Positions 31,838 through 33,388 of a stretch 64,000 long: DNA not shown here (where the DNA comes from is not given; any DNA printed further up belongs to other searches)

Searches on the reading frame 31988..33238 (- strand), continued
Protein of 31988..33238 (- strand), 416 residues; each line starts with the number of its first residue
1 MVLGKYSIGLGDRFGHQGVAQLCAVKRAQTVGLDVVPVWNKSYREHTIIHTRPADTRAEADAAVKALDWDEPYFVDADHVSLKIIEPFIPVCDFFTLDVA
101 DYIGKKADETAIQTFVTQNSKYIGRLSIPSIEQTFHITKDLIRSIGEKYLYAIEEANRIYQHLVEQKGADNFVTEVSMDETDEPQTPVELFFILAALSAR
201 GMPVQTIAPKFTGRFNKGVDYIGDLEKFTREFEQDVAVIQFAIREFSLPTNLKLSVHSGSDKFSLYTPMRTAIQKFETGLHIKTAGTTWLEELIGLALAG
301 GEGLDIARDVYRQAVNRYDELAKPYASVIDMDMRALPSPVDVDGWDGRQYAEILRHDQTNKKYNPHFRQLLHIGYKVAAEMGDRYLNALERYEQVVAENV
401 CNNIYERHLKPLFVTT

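Call 24: find_encoding_contigs(protein=P0011, flank=10000, max_places=1)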
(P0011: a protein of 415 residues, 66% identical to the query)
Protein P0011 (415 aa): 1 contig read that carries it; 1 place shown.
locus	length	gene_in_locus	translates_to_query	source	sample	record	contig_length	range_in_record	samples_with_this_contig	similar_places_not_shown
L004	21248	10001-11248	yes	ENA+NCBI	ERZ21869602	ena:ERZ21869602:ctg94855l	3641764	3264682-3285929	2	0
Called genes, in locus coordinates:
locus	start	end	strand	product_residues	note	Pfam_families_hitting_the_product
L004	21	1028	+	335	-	PF00356:LacI, PF00532:Peripla_BP_1, PF13407:Peripla_BP_4, PF13377:Peripla_BP_3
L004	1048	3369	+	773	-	PF22124:Glyco_hydro_95_cat, PF21307:Glyco_hydro_95_C (weak)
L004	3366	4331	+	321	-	PF04616:Glyco_hydro_43 (faint)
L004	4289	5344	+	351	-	PF04616:Glyco_hydro_43 (faint)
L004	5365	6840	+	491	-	PF01120:Alpha_L_fucos, PF16757:Fucosidase_C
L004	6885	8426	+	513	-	PF00884:Sulfatase, PF01663:Phosphodiest, PF16347:SGSH_C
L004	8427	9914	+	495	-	PF05935:Arylsulfotrans, PF13360:PQQ_2 (faint), PF14269:Arylsulfotran_2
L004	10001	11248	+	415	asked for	PF16257:UxaE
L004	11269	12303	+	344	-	PF08240:ADH_N, PF16912:Glu_dehyd_C, PF00107:ADH_zinc_N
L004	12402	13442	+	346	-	PF00248:Aldo_ket_red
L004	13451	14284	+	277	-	PF04909:Amidohydro_2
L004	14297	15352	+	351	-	PF08240:ADH_N, PF00107:ADH_zinc_N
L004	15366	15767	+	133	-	PF05336:rhaM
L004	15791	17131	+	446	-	PF07690:MFS_1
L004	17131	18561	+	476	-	PF00884:Sulfatase, PF01676:Metalloenzyme (faint), PF02995:DUF229 (weak), PF16347:SGSH_C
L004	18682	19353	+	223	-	PF00657:Lipase_GDSL, PF13472:Lipase_GDSL_2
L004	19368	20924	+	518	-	PF00884:Sulfatase, PF01663:Phosphodiest (faint), PF16347:SGSH_C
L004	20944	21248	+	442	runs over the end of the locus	PF00884:Sulfatase, PF16347:SGSH_C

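Call 25: find_encoding_contigs(protein=P0103, flank=10000, max_places=1)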
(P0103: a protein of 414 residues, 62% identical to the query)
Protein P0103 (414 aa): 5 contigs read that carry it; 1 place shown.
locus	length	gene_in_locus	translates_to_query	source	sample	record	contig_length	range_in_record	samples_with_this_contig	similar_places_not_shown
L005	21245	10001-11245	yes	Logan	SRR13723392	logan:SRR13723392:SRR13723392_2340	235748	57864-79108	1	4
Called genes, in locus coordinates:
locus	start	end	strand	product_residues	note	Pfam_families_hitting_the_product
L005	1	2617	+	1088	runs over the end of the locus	PF13620:CarboxypepD_reg, PF13715:CarbopepD_reg_2, PF07715:Plug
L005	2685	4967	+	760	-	-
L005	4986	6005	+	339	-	-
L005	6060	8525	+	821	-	PF00041:fn3 (faint), PF16974:NAR2 (faint), PF01095:Pectinesterase, PF18962:Por_Secre_tail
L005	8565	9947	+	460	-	-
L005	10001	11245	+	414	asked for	PF16257:UxaE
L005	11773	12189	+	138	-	PF13581:HATPase_c_2, PF02518:HATPase_c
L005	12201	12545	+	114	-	PF01740:STAS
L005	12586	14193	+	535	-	PF07228:SpoIIE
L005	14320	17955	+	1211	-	PF07494:Reg_prop (faint), PF07495:Y_Y_Y, PF07228:SpoIIE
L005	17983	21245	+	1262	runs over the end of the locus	PF07494:Reg_prop (weak), PF07495:Y_Y_Y, PF07228:SpoIIE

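Call 37: find_related_loci(query=A2, collection=genome_contigs, flank=10000)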
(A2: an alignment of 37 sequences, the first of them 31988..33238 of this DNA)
Query A2 (416 aa) in genome_contigs; peptide patterns used: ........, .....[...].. (x = any residue, [..] = any of these).
600 stretches matched a pattern (row limit reached: there are more); 596 encode a relative of the query (tblastn E <= 1e-3); the best 80 are kept; 80 distinct loci.
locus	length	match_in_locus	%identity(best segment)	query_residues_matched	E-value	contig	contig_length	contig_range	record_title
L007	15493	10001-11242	75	1-414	0e+0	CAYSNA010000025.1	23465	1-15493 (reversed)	MAG TPA_asm: uncultured Cytophagia bacterium isolate SRP319275_co4_69 genome assembly, contig: NODE_1169_length_23465_co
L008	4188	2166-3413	67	1-416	0e+0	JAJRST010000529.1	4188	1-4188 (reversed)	MAG: bacterium isolate Dive96_bin1.135 k141_3221662, whole genome shotgun sequence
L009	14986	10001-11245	62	1-415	0e+0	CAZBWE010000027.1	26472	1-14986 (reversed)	MAG TPA_asm: uncultured Pirellulales bacterium isolate binchicken_co100_40 genome assembly, contig: NODE_2736_length_264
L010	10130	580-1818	61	1-413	0e+0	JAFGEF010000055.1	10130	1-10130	MAG: Sedimentisphaerales bacterium isolate Zod_Metabat.1213 k87_4646635, whole genome shotgun sequence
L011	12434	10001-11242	63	1-414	0e+0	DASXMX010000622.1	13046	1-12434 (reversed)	MAG TPA_asm: Tepidisphaeraceae bacterium isolate SMAG_U5339 k141_3172257, whole genome shotgun sequence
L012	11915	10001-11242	61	1-414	0e+0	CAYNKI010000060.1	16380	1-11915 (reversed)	MAG TPA_asm: uncultured Pirellulales bacterium isolate SRP068000_co1_139 genome assembly, contig: NODE_5376_length_16380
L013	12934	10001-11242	62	1-414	0e+0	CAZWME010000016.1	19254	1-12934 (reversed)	MAG TPA_asm: uncultured Pirellulales bacterium isolate binchicken_co116_96 genome assembly, contig: NODE_2753_length_192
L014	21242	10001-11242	62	1-414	0e+0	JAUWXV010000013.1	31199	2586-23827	MAG: bacterium isolate CSMAG_2693 CSMAG_2693_k141_1168971_length_31199_cov_8.0000, whole genome shotgun sequence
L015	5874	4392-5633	62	1-414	0e+0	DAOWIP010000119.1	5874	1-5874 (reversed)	MAG TPA_asm: Sedimentisphaerales bacterium isolate CSMAG_2046 CSMAG_2046_k141_2828968_length_5874_cov_20.0000, whole gen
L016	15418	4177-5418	62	1-414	0e+0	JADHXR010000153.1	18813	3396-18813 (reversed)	MAG: Phycisphaerae bacterium isolate BS750m-G58 BS-750m-C4553, whole genome shotgun sequence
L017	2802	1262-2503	62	1-414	0e+0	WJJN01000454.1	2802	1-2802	MAG: candidate division KSB1 bacterium isolate Bin_079 k141_1359033, whole genome shotgun sequence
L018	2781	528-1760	60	3-413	0e+0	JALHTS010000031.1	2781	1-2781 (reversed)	MAG: Ignavibacteriaceae bacterium isolate PFL30 seq_112155, whole genome shotgun sequence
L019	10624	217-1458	62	1-414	2e-180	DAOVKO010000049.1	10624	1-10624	MAG TPA_asm: Actinomycetes bacterium isolate CSMAG_1421 CSMAG_1421_k141_1181042_length_10624_cov_22.9753, whole genome s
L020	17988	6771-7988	61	3-408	2e-178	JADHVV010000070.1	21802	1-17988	MAG: candidate division KSB1 bacterium isolate BS750m-G10 BS-750m-C3502, whole genome shotgun sequence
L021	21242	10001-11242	60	1-414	7e-180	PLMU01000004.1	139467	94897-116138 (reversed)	MAG: Phycisphaerales bacterium isolate fen_1357 73.20120800_E2X.42_contig_272, whole genome shotgun sequence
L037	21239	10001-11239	59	1-413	4e-173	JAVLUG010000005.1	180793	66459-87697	Porphyromonadaceae sp. NP-X soapdenovo_K_127_5, whole genome shotgun sequence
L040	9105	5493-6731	60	1-413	5e-173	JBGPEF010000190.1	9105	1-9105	MAG: Tepidisphaeraceae bacterium isolate OBJ_0618_7090110_97 k141_10502371_length_9105_cov_10.0000, whole genome shotgun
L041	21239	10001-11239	59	1-413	6e-173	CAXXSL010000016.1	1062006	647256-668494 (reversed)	MAG: Anaerohalosphaeraceae bacterium isolate e6d7abad-767e-426a-9bd1-1558fb450614 genome assembly, contig: contig_16, wh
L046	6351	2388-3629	58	1-413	4e-173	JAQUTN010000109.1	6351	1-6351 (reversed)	MAG: Bacteroidales bacterium isolate STD2_120 NODE_51772_length_6351_cov_4.817159_Sandtown_D2, whole genome shotgun sequ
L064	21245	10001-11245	58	1-415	3e-168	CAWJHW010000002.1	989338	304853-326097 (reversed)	MAG: uncultured candidate division NC10 bacterium isolate MFD03726.bin.1.177 genome assembly, contig: contig_18816, whol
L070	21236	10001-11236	58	3-414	3e-167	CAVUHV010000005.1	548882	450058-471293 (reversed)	MAG: uncultured Acidobacteriaceae bacterium isolate MFD02248.bin.1.96 genome assembly, contig: contig_56455, whole genom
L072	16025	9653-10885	58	3-414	2e-167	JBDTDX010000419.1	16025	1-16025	MAG: Granulicella sp. isolate cluster2_bin.19 k127_2309627, whole genome shotgun sequence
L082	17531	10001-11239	58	1-413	5e-166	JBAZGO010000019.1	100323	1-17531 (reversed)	MAG: Prolixibacteraceae bacterium isolate SO_2017_LW3_48 NODE_390_length_100323_cov_1.444379_LW162_2017, whole genome sh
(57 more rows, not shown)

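Call 40: search_protein_families(library=pfam, proteins=[L070:11833-12612:+, L070:6345-7772:+, L046:4527-5798:+, L072:11761-13038:-, L013:2487-3239:+, L037:12194-13273:+, L041:14713-15984:+, L064:13982-15088:-, L082:3996-5117:-, L013:3436-5157:+], max_evalue=0.00001)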
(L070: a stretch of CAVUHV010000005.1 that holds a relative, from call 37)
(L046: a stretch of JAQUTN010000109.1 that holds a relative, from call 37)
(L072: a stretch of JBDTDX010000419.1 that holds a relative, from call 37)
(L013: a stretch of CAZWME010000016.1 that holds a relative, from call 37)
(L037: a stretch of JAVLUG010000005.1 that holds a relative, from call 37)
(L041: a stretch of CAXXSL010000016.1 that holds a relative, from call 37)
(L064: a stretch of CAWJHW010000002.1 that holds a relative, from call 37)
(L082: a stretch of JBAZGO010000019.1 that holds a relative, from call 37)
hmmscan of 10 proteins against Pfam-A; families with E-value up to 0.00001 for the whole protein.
L070:11833-12612:+ (259 aa): 5 families
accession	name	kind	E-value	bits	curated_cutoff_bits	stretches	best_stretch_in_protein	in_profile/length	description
PF13561.12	adh_short_C2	-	5e-63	213.3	27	1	20-252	5-235/236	Enoyl-(Acyl carrier protein) reductase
PF00106.31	adh_short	-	7.7e-58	195.6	26.6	1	12-203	1-192/195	short chain dehydrogenase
PF08659.16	KR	-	1.1e-15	58.5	22.6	1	15-189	4-174/180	KR domain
PF23441.1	SDR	-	9.7e-09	35.4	27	1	12-252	8-255/258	SDR-like rossmann domain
PF01370.27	Epimerase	-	9.1e-07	29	20.9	1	15-185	2-167/240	NAD dependent epimerase/dehydratase family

L070:6345-7772:+ (475 aa): 1 family
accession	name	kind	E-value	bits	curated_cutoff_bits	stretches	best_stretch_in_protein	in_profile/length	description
PF02614.20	UxaC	-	2.3e-87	294.2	25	1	26-470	14-461/464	Glucuronate isomerase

L046:4527-5798:+ (423 aa): 1 family
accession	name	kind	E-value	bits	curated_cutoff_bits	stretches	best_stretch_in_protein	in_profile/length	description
PF09861.14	Lar_N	-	9.6e-08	31.9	23.3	1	67-179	93-194/204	Lactate racemase N-terminal domain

L072:11761-13038:- (425 aa): 2 families
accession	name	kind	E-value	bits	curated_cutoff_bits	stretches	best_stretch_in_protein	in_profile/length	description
PF00295.23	Glyco_hydro_28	-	2.6e-53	181.6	22.9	1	92-397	27-319/324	Glycosyl hydrolases family 28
PF12708.12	Pect-lyase_RHGA_epim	-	7.8e-11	42.6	27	1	39-92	4-58/213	Rhamnogalacturonase A/epimerase, pectate lyase-like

L013:2487-3239:+ (250 aa): 6 families
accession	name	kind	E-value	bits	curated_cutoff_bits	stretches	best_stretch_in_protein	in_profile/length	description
PF07719.23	TPR_2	-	3.8e-11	42.7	27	0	79-112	1-34/34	Tetratricopeptide repeat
PF00515.34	TPR_1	-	4.1e-11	42.7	27.8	0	181-212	1-32/34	Tetratricopeptide repeat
PF13431.12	TPR_17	-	9.6e-09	35.3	24.4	0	169-201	1-33/34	Tetratricopeptide repeat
PF14559.12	TPR_19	-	2.1e-06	28.4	25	0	92-133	4-45/68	Tetratricopeptide repeat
PF13428.12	TPR_14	-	6.1e-06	26.9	23.5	0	183-224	3-44/44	Tetratricopeptide repeat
PF13414.12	TPR_11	-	6.9e-06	26.1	26.8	0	166-192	13-39/42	TPR repeat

L037:12194-13273:+ (359 aa): 1 family
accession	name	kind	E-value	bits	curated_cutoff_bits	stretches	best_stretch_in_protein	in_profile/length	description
PF00294.29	PfkB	-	1.4e-22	80.9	25.8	1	45-333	39-291/302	pfkB family carbohydrate kinase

L041:14713-15984:+ (423 aa): 2 families
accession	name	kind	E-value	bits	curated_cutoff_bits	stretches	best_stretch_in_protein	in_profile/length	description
PF00393.24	6PGD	-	2.3e-137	457.6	27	1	120-409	1-290/290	6-phosphogluconate dehydrogenase, C-terminal domain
PF03446.21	NAD_binding_2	-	6.8e-30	104.6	21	1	5-110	56-155/161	NAD binding domain of 6-phosphogluconate dehydrogenase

L064:13982-15088:- (368 aa): 4 families
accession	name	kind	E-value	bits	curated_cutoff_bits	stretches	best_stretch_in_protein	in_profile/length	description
PF08240.17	ADH_N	-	1.9e-32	112.1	23.5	1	61-166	2-104/104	Alcohol dehydrogenase GroES-like domain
PF00107.32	ADH_zinc_N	-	1.9e-19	70.3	31.8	1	204-331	1-127/129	Zinc-binding dehydrogenase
PF13602.12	ADH_zinc_N_2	-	4.2e-07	31.4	27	1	242-358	7-125/134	Zinc-binding dehydrogenase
PF16912.11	Glu_dehyd_C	-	1.4e-06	28.4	34.9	1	175-297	6-135/211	Glucose dehydrogenase C-terminus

L082:3996-5117:- (373 aa): 3 families
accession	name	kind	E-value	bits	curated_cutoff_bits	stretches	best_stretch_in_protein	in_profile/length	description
PF01408.29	GFO_IDH_MocA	-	7.5e-29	101.3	24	1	33-153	1-120/120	Oxidoreductase family, NAD-binding Rossmann fold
PF22725.1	GFO_IDH_MocA_C3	-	3.8e-27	95.2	27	1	161-287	1-123/124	GFO/IDH/MocA C-terminal domain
PF02894.22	GFO_IDH_MocA_C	-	2.7e-22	80.1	22.9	1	165-323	1-160/218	Oxidoreductase family, C-terminal alpha/beta domain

L013:3436-5157:+ (573 aa): 1 family
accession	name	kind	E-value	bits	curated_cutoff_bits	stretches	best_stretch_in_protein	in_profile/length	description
PF00474.23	SSF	-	3.2e-33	115.7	22.8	1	61-429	24-406/406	Sodium:solute symporter family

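Call 45: search_protein_families(library=pfam, proteins=[L040:6740-7564:+, L040:7568-8023:+, L040:7912-8979:+, L040:2121-3827:+, L007:5938-6393:+, L007:11814-14597:+, L007:4356-5837:+, L007:1003-3189:+, L007:3492-4307:+, L001:11269-12303:+], max_evalue=0.00001)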
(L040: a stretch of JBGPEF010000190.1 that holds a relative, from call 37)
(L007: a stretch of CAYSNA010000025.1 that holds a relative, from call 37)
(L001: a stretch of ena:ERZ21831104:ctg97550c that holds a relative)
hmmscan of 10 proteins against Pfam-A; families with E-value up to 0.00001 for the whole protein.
L040:6740-7564:+ (274 aa): 1 family
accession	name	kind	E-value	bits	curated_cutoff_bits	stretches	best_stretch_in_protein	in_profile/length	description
PF01261.30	AP_endonuc_2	-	2.3e-44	152.4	31.1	1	32-264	2-245/249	Xylose isomerase-like TIM barrel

L040:7568-8023:+ (151 aa): 1 family
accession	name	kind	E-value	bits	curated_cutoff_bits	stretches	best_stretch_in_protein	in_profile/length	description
PF05025.18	RbsD_FucU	-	4.4e-30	105.4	25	1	4-148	1-137/138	RbsD / FucU transport protein family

L040:7912-8979:+ (355 aa): 1 family
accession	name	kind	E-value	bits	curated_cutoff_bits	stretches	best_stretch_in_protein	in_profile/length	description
PF00248.27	Aldo_ket_red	-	1e-46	159.8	24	1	54-313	2-272/291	Aldo/keto reductase family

L040:2121-3827:+ (568 aa): 2 families
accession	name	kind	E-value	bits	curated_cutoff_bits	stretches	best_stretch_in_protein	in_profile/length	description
PF01408.29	GFO_IDH_MocA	-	4.9e-23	82.5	24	1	169-286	2-120/120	Oxidoreductase family, NAD-binding Rossmann fold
PF19051.5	GFO_IDH_MocA_C2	-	1.6e-18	67.6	23.3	1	321-383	37-98/254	Oxidoreductase family, C-terminal alpha/beta domain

L007:5938-6393:+ (151 aa): 1 family
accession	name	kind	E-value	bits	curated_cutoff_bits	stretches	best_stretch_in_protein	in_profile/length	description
PF05751.16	FixH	-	2.8e-18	66.8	23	1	5-143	2-144/150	FixH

L007:11814-14597:+ (927 aa): 5 families
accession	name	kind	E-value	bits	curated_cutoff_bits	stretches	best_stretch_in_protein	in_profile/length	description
PF00593.30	TonB_dep_Rec_b-barrel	-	4.1e-32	113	27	1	381-867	43-436/436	TonB dependent receptor-like, beta-barrel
PF25183.1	OMP_b-brl_4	-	2.5e-20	72.9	30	1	324-662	129-486/838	Outer membrane beta barrel domain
PF13715.12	CarbopepD_reg_2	-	1e-17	64.3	32.2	1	47-135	1-88/88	CarboxypepD_reg-like domain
PF13620.12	CarboxypepD_reg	-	3.7e-15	56.5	32.3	1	47-123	2-81/82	Carboxypeptidase regulatory-like domain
PF07715.20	Plug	-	1e-08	36.1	23.9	1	143-236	2-106/107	TonB-dependent Receptor Plug Domain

L007:4356-5837:+ (493 aa): 8 families
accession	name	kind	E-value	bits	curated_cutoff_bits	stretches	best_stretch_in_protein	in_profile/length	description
PF13746.11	Fer4_18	-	2.2e-39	134.6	27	1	240-343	1-113/114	4Fe-4S dicluster domain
PF11614.14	FixG_C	-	1.4e-22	80.5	25.6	1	375-488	3-119/119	IG-like fold at C-terminal of FixG, putative oxidoreductase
PF12801.12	Fer4_5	-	4.6e-11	42.9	22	1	116-152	4-40/48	4Fe-4S binding domain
PF12838.12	Fer4_7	-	3.5e-08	34.2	27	0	244-305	7-52/52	4Fe-4S dicluster domain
PF13484.11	Fer4_16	-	3e-07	31.6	30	1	244-303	7-65/66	4Fe-4S double cluster binding domain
PF13183.11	Fer4_8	-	6.1e-07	30.3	27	0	244-305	10-68/68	4Fe-4S dicluster domain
PF13237.11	Fer4_10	-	2e-06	28.1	25.5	0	244-302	14-53/53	4Fe-4S dicluster domain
PF13534.11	Fer4_17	-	2.3e-06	28.5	22.2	0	244-306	7-61/61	4Fe-4S dicluster domain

L007:1003-3189:+ (728 aa): 2 families
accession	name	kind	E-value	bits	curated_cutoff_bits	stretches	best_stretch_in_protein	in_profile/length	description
PF00115.25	COX1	-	1.5e-119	400.1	34.8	1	12-443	1-436/436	Cytochrome C and Quinol oxidase polypeptide I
PF02433.20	FixO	-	1e-99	332.9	29.6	1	489-702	1-219/219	Cytochrome C oxidase, mono-heme subunit/FixO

L007:3492-4307:+ (271 aa): 3 families
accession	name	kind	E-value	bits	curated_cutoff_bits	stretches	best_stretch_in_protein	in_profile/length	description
PF14715.11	FixP_N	-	2.7e-19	69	24.9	1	6-51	2-47/48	N-terminal domain of cytochrome oxidase-cbb3, FixP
PF13442.11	Cytochrome_CBB3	-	1.9e-14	54.2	27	1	173-245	4-68/68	Cytochrome C oxidase, cbb3-type, subunit III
PF00034.26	Cytochrom_C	-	8.6e-08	33.8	21.3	1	173-248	2-89/90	Cytochrome c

L001:11269-12303:+ (344 aa): 3 families
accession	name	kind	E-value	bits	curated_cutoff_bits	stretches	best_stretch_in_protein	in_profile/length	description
PF08240.17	ADH_N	-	3.1e-31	108.1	23.5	1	25-138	2-103/104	Alcohol dehydrogenase GroES-like domain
PF00107.32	ADH_zinc_N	-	4e-21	75.8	31.8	1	177-293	1-116/129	Zinc-binding dehydrogenase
PF16912.11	Glu_dehyd_C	-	5.3e-14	52.6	34.9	1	146-329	4-200/211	Glucose dehydrogenase C-terminus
